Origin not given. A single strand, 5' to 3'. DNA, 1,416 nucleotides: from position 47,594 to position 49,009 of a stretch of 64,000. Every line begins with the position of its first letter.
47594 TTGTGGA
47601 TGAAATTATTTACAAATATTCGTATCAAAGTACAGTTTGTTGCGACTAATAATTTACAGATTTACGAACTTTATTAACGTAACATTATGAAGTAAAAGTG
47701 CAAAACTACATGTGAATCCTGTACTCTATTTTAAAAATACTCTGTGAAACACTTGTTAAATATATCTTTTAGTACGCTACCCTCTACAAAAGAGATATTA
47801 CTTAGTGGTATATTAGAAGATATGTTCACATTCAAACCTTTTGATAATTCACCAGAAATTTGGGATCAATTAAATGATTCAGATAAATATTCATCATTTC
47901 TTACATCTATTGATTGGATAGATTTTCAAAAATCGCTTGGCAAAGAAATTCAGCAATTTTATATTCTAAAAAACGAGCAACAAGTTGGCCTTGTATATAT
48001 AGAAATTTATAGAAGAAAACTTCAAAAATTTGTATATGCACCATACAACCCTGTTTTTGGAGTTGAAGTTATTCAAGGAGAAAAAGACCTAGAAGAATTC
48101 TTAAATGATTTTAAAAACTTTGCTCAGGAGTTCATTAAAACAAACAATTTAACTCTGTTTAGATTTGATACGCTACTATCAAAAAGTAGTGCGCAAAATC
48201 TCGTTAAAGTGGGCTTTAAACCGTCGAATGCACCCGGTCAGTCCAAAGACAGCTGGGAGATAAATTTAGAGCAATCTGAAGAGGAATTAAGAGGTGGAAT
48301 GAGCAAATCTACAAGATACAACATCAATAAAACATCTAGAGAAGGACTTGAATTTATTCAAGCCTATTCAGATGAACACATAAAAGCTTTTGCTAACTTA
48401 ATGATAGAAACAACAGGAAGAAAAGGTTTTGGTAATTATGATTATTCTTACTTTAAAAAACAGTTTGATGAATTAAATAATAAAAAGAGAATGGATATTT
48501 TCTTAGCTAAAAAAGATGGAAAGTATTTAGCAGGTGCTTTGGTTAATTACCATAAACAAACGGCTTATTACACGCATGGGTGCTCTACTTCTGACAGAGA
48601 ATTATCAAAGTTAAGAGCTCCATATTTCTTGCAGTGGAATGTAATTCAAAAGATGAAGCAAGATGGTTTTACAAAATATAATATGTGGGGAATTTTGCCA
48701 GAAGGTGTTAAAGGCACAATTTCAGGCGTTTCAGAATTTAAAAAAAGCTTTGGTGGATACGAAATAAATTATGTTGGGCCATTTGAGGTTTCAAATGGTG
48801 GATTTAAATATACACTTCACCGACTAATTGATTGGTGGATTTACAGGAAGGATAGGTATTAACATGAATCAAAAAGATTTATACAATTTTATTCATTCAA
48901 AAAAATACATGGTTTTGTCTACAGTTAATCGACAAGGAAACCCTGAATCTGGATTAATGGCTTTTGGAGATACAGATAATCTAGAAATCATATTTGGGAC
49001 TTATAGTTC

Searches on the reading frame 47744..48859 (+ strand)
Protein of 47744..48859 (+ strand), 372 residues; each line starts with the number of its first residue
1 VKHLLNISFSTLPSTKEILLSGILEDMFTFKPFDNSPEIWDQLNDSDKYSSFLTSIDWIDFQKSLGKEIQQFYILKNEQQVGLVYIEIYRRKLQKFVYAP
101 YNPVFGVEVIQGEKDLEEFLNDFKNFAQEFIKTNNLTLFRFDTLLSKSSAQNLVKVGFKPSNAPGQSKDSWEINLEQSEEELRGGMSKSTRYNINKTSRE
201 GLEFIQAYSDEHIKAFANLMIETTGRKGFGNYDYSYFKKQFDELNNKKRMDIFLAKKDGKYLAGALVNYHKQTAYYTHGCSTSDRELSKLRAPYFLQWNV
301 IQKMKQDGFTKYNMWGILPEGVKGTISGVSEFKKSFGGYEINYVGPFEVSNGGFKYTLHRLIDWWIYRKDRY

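Call 73: search_protein_families(library=pfam, proteins=[window:47744-48859:+], max_evalue=0.001)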
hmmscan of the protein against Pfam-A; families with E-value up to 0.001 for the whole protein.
window:47744-48859:+ (372 aa): 2 families
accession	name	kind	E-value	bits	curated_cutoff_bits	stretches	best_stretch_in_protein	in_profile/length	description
PF02388.22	FemAB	-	3e-27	96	24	2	245-362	289-404/406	FemAB family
PF13480.13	Acetyltransf_6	-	4.1e-09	37.2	22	1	189-316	2-136/143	Acetyltransferase (GNAT) domain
